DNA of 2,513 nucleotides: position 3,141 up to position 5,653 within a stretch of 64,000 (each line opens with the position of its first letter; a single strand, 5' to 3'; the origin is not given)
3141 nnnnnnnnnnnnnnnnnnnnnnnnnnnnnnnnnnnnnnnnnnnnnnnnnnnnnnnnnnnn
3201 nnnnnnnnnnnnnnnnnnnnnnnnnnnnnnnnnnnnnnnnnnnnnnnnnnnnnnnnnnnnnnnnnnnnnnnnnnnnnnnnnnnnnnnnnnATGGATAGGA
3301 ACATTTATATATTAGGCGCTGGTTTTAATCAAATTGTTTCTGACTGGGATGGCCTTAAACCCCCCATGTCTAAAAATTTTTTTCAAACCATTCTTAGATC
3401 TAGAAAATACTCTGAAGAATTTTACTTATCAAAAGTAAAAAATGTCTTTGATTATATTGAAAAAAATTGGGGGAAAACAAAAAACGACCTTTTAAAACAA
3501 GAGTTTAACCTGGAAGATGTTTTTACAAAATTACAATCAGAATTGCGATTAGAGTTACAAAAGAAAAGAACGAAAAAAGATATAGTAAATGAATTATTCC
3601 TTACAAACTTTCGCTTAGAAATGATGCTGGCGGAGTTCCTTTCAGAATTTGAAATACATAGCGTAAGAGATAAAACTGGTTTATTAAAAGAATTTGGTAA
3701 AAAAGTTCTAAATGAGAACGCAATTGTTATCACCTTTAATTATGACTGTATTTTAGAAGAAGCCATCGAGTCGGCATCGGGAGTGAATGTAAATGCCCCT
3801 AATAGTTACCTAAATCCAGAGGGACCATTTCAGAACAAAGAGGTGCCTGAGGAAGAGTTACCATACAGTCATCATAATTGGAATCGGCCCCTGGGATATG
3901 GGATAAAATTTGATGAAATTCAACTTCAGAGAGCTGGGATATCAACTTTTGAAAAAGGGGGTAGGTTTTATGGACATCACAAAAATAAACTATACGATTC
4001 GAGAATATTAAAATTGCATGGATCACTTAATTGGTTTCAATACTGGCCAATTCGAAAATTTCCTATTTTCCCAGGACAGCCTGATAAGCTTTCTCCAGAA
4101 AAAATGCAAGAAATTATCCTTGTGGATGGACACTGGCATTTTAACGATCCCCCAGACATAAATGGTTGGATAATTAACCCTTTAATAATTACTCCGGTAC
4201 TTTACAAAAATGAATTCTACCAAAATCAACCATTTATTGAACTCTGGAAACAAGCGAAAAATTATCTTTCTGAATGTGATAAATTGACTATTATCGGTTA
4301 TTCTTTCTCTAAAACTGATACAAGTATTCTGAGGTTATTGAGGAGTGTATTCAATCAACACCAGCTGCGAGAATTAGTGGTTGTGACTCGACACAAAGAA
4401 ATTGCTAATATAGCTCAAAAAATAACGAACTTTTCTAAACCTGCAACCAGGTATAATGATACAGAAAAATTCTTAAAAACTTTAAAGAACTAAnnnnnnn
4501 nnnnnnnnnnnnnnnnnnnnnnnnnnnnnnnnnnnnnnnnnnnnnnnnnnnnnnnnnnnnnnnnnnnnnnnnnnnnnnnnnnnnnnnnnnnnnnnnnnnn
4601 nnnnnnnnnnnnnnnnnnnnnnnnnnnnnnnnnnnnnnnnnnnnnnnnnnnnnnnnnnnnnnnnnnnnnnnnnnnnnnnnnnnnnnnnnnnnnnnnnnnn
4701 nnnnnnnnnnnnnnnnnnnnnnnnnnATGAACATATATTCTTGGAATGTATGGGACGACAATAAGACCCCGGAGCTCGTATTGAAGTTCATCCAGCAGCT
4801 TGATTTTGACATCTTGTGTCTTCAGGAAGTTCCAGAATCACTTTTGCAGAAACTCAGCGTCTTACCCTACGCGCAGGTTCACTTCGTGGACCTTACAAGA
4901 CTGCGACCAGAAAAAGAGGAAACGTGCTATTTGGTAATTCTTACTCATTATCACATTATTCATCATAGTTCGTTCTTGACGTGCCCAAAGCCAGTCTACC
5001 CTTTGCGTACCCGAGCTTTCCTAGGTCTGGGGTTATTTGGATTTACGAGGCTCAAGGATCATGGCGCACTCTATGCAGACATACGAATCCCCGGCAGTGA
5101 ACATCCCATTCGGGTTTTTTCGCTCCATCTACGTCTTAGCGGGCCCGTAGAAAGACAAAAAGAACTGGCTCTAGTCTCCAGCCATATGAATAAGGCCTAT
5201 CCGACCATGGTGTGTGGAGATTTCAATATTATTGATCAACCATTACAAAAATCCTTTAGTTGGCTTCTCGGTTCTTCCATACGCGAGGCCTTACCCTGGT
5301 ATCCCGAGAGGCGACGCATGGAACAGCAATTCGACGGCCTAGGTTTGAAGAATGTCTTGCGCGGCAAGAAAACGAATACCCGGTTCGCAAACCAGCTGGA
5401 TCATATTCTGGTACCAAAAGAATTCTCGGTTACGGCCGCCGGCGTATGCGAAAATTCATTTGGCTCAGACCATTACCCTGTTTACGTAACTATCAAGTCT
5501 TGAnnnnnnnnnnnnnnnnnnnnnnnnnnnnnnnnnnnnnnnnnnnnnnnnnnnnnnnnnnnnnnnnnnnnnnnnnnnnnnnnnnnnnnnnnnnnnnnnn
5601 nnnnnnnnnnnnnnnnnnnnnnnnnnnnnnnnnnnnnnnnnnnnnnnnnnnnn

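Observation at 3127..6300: tRNA-Ser-anchored low-GC island encoding a SIR2_2-domain protein, a DNase I-like EEP nuclease and an alpha/beta hydrolase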

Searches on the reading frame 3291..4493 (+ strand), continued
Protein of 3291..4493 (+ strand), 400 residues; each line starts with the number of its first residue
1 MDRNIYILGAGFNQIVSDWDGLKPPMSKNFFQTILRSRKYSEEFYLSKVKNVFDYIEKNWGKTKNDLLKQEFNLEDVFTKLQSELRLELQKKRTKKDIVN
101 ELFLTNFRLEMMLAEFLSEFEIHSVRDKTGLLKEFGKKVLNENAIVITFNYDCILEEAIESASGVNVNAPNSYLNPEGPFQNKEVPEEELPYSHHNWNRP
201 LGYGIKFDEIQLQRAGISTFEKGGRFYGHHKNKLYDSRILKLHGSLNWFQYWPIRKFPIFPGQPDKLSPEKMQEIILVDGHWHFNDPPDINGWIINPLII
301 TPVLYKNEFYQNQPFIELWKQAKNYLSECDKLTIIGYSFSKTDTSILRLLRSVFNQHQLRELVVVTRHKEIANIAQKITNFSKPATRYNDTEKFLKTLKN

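Call 70: find_related_loci(query=A1, collection=metagenome_contigs, flank=6000)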
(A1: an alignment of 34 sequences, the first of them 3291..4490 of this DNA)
Query A1 (400 aa) in metagenome_contigs; peptide patterns used: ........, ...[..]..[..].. (x = any residue, [..] = any of these).
600 stretches matched a pattern (row limit reached: there are more); 303 encode a relative of the query (tblastn E <= 1e-3); the best 80 are kept; 80 distinct loci.
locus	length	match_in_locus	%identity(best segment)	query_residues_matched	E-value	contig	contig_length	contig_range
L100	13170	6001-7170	48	1-396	1e-127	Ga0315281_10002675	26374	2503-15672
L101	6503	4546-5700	50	4-396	3e-127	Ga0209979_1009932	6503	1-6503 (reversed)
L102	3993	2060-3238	46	1-398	1e-120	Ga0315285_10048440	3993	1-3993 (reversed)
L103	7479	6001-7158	47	1-396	4e-116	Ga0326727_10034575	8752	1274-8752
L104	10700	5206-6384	46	1-398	1e-115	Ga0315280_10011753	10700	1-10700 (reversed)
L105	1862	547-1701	48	2-396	3e-123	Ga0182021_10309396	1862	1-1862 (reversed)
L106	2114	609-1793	46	1-400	2e-121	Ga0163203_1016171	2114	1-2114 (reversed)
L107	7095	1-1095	48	25-395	1e-113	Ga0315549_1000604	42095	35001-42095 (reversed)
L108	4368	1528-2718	45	5-398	1e-113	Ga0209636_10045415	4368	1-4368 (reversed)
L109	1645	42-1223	45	1-396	7e-118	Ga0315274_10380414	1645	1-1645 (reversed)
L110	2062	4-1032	49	48-396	1e-114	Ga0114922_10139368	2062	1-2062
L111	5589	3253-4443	43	1-395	5e-103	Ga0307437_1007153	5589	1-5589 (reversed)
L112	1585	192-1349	45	1-396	3e-107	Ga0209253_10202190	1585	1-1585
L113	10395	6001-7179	47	1-398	6e-119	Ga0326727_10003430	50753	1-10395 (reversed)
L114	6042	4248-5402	42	1-395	1e-93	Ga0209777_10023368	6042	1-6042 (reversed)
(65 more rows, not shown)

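Call 90: search_protein_representatives(alignment_id=A1)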
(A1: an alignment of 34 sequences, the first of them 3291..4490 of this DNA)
Query: 34 sequences, 395 profile positions. Proteins with E-value up to 0.001 (for the whole library): 7602; up to 1e-10: 1738; up to 1e-30: 202. The best 150 are listed.
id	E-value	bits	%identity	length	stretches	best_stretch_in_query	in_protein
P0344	2.8e-159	546.9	-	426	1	2-392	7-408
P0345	5.4e-152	522.9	-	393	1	3-392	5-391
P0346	3.5e-150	516.9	-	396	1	1-393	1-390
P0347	1.5e-147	508.2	-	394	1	1-391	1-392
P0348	1.1e-140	485.6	-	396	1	1-393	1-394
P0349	1.2e-138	478.9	-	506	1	26-392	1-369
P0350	6.5e-137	473.2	-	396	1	2-391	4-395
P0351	2.5e-133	461.4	-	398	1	1-391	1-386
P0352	3.7e-127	441.1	-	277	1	115-392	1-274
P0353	2.5e-121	421.9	-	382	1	1-391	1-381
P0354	8.8e-121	420.1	-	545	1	1-392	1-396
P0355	1.4e-120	419.4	-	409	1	2-392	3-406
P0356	1.6e-120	419.2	-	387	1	1-389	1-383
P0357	6.0e-115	400.9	-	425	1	1-392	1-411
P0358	2.5e-112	392.3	-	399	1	2-393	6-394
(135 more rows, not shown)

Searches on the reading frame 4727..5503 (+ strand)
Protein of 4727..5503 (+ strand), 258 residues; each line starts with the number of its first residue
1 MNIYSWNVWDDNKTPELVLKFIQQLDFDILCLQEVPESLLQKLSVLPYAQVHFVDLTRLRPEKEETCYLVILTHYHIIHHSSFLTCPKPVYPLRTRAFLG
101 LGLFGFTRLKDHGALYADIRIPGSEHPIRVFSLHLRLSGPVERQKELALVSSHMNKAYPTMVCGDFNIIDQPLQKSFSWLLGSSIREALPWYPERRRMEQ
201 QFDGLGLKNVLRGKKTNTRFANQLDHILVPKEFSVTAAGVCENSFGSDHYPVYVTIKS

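Call 4: search_protein_families(library=pfam, proteins=[window:4727-5503:+], max_evalue=0.01)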
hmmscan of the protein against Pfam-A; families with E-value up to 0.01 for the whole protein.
window:4727-5503:+ (258 aa): 2 families
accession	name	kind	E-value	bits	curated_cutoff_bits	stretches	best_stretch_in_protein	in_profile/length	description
PF03372.29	Exo_endo_phos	-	1.8e-12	47.9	24.5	1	5-249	2-225/225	Endonuclease/Exonuclease/phosphatase family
PF14529.12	Exo_endo_phos_2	-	0.001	19.4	27.4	1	146-253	20-117/117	Endonuclease-reverse transcriptase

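Call 5: search_protein_families(library=padloc, proteins=[window:4727-5503:+], max_evalue=0.01)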
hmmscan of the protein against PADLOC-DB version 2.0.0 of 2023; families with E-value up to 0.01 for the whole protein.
window:4727-5503:+ (258 aa): 0 families

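Call 38: search_protein_families(library=ncbifam, proteins=[window:4727-5503:+], max_evalue=0.01)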
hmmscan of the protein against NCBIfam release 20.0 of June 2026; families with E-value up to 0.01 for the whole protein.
window:4727-5503:+ (258 aa): 3 families
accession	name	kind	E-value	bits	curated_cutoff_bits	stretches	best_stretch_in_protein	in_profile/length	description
NF003842.0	PRK05421.1-4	equivalog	1.3e-08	34.5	144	1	198-257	196-256/259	endonuclease/exonuclease/phosphatase family protein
TIGR00633.1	xth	equivalog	6.6e-08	32.4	99.05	1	1-35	1-36/255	exodeoxyribonuclease III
TIGR00195.1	exoDNase_III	equivalog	4.6e-06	26.4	182.55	0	1-35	1-35/254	exodeoxyribonuclease III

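Call 39: find_homologous_proteins(query=window:4727-5500:+)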
Query window:4727-5500:+ (258 aa): 103 proteins with E <= 0.001 among 770 candidates.
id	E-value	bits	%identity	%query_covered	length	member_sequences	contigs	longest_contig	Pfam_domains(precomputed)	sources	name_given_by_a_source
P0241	4.2e-175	599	100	100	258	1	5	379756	PF03372.30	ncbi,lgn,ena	-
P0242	2.3e-148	511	84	100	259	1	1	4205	PF03372.30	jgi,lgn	jgi:endonuclease/exonuclease/phosphatase family metal-dependent hydrolase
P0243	4.4e-144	497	82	100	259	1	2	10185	PF03372.30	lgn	-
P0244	1.0e-141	489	81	100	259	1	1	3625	PF03372.30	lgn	-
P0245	1.3e-125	436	74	100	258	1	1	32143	PF03372.30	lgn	-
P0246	4.5e-77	277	51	100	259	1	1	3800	PF14529.13,PF03372.30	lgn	-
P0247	2.1e-75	272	50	100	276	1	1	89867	PF03372.30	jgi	jgi:endonuclease/exonuclease/phosphatase family metal-dependent hydrolase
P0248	1.5e-73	266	48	100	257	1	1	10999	PF03372.30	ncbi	-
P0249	8.2e-71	257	49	98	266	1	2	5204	PF03372.30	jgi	jgi:endonuclease/exonuclease/phosphatase family metal-dependent hydrolase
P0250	2.7e-68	248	46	98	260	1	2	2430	PF03372.30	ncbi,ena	-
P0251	2.9e-66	242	46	98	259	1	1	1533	PF14529.13,PF03372.30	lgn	-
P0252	6.5e-62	228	44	100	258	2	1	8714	PF03372.30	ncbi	-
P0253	7.0e-62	227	44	100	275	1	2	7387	PF03372.30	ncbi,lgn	-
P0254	1.8e-60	223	46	99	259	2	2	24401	PF14529.13,PF03372.30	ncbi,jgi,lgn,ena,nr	ncbi:MAG TPA: endonuclease/exonuclease/phosphatase family protein [Candidatus Paceibacterota bacteri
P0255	7.9e-60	221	45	99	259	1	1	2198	PF14529.13,PF03372.30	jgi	jgi:endonuclease/exonuclease/phosphatase family metal-dependent hydrolase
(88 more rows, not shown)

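Call 40: find_encoding_contigs(protein=P0243, flank=10000, max_places=2)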
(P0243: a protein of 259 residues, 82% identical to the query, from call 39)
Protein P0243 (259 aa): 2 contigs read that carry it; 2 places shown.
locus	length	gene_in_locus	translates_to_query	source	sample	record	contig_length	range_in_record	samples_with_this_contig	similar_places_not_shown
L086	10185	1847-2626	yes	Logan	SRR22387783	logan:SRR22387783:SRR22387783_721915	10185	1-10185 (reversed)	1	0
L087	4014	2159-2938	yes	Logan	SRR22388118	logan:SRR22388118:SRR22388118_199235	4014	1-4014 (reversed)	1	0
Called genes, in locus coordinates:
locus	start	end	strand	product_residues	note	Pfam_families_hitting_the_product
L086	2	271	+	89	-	?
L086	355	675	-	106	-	-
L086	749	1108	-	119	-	-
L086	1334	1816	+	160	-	-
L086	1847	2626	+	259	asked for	PF03372:Exo_endo_phos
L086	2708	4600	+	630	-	PF02463:SMC_N, PF00664:ABC_membrane, PF00005:ABC_tran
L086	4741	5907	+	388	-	-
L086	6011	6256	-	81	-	PF09954:DUF2188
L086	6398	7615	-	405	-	PF00239:Resolvase, PF07508:Recombinase, PF13408:Zn_ribbon_recom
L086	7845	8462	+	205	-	PF08378:NERD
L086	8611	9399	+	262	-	-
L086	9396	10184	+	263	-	?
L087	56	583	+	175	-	PF07690:MFS_1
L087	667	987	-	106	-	-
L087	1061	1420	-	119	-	-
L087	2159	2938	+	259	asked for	PF03372:Exo_endo_phos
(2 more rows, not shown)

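Call 41: find_encoding_contigs(protein=P0245, flank=10000, max_places=2)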
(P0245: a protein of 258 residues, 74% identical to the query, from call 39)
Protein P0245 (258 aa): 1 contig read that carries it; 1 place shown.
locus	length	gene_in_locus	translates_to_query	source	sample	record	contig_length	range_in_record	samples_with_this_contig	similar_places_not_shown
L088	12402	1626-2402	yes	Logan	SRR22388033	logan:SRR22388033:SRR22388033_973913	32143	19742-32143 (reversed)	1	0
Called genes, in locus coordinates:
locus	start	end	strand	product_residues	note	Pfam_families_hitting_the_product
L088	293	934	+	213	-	PF00561:Abhydrolase_1 (faint), PF06821:Ser_hydrolase (weak)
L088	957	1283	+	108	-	-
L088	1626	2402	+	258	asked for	PF03372:Exo_endo_phos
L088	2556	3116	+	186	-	PF28549:NDPSase_N (weak), PF00293:NUDIX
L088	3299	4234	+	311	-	PF08240:ADH_N, PF00107:ADH_zinc_N, PF13602:ADH_zinc_N_2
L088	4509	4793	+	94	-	PF05899:Cupin_3 (weak)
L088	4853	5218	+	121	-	PF01569:PAP2 (weak)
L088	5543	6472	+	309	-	PF08241:Methyltransf_11 (faint), PF13649:Methyltransf_25 (faint)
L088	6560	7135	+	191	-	PF07722:Peptidase_C26 (weak), PF00117:GATase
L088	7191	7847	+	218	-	PF03575:Peptidase_S51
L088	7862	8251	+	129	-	-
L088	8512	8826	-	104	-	-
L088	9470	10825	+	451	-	-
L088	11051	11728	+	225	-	-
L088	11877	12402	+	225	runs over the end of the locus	PF02463:SMC_N (faint), PF00005:ABC_tran, PF13304:AAA_21 (faint)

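Call 42: find_encoding_contigs(protein=P0242, flank=10000, max_places=2)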
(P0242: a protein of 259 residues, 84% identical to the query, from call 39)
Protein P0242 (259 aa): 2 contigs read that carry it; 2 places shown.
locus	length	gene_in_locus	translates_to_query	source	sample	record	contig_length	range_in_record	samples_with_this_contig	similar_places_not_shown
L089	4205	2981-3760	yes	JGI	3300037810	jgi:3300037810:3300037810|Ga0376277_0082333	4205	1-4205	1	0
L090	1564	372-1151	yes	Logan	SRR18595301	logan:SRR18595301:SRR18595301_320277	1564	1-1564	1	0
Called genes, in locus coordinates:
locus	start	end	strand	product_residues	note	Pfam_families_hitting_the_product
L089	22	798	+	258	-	-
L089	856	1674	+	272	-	PF03372:Exo_endo_phos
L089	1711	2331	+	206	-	PF02517:Rce1-like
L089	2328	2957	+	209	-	PF02353:CMAS (weak), PF13489:Methyltransf_23, PF05175:MTS (weak), PF03848:TehB, PF13847:Methyltransf_31, PF08241:Methyltransf_11, PF08242:Methyltransf_12, PF13649:Methyltransf_25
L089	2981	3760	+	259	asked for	PF03372:Exo_endo_phos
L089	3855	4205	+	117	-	?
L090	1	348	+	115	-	?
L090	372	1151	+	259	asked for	PF03372:Exo_endo_phos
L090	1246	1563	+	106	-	?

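Call 73: find_encoding_contigs(protein=window:4727-5503:+, flank=6000, max_places=10)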
Protein window:4727-5503:+ (258 aa): 12 contigs read that carry it; 3 places shown.
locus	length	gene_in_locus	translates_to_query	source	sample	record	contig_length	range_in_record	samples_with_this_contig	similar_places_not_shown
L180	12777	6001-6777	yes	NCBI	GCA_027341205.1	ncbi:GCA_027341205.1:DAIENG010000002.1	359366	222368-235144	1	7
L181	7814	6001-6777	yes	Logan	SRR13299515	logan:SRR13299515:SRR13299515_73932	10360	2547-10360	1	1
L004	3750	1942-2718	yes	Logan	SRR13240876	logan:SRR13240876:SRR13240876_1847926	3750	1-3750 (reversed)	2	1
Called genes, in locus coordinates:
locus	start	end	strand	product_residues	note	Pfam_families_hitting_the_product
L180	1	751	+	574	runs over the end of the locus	PF17957:Big_7 (weak), PF19077:Big_13 (weak)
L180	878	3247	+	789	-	PF13086:AAA_11, PF13245:AAA_19, PF13604:AAA_30, PF13401:AAA_22 (faint), PF13086:AAA_11 (weak), PF13087:AAA_12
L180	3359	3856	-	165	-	-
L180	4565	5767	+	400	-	PF13289:SIR2_2 (faint)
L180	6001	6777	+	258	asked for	PF03372:Exo_endo_phos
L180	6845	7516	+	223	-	PF06821:Ser_hydrolase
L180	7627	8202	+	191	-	PF14066:DUF4256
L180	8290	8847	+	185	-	PF01965:DJ-1_PfpI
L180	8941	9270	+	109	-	-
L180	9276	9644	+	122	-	-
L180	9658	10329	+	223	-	PF08713:DNA_alkylation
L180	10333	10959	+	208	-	PF09335:VTT_dom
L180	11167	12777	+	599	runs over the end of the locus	PF01807:Zn_ribbon_DnaG, PF08275:DNAG_N, PF01751:Toprim, PF13155:Toprim_2, PF13662:Toprim_4, PF10410:DnaB_bind, PF00772:DnaB (weak)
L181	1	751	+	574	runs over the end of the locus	PF17957:Big_7 (weak), PF19077:Big_13 (weak)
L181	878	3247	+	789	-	PF13086:AAA_11, PF13245:AAA_19, PF13604:AAA_30, PF13401:AAA_22 (faint), PF13086:AAA_11 (weak), PF13087:AAA_12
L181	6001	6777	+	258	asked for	PF03372:Exo_endo_phos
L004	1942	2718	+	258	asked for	PF03372:Exo_endo_phos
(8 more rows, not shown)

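Call 74: search_solved_structures(query=window:4727-5500:+, max_evalue=0.1)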
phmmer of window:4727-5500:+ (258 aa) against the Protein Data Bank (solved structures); distinct sequences matched with E-value up to 0.1: 1.
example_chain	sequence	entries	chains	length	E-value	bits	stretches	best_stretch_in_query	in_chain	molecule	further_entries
5ewt_A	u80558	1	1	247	0.096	15.5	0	152-179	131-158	Exodeoxyribonuclease III Xth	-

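Call 77: search_solved_structures(query=A4, max_evalue=0.01)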
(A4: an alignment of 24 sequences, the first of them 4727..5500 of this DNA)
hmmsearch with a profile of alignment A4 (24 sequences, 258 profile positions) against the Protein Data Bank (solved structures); distinct sequences matched with E-value up to 0.01: 62 (the best 60 are shown).
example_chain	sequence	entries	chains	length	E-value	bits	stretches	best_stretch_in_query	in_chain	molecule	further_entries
3w2y_A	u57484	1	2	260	2.8e-12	49.8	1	1-47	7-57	Exodeoxyribonuclease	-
3w2x_A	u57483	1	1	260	2.9e-12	49.8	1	1-47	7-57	Exodeoxyribonuclease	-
3fzi_A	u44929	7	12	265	3.1e-12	49.7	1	1-47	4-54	Exodeoxyribonuclease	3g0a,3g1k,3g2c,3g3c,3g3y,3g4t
3g91_A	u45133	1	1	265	3.2e-12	49.7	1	1-47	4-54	Exodeoxyribonuclease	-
5ewt_A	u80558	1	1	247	3.5e-11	46.2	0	1-38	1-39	Exodeoxyribonuclease III Xth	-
3g00_A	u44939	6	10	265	4.3e-11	45.9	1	1-47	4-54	Exodeoxyribonuclease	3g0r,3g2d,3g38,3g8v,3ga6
8igi_A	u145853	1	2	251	1.6e-10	44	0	1-35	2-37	Exodeoxyribonuclease (LexA)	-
5cfe_A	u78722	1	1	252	6.1e-10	42.2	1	1-35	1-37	Exodeoxyribonuclease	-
7cd6_A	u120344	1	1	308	5.4e-09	39.1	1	1-36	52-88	DNA-(apurinic or apyrimidinic site) endonuclease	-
4c1r_A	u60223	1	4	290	7.1e-09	38.7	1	19-247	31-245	MANNOSYL-6-PHOSPHATASE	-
5j8n_A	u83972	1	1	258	7.7e-09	38.6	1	155-257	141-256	Exodeoxyribonuclease III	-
3mpr_A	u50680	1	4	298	8.1e-09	38.5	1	19-247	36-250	Putative endonuclease/exonuclease/phosphatase family protein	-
6w4i_A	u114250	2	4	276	8.2e-09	38.5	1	1-36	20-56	DNA-(apurinic or apyrimidinic site) lyase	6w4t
5cfg_A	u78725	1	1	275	8.3e-09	38.5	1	1-36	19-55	DNA-(apurinic or apyrimidinic site) lyase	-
7mev_A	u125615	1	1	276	8.4e-09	38.4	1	1-36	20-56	DNA-(apurinic or apyrimidinic site) endonuclease, mitochondrial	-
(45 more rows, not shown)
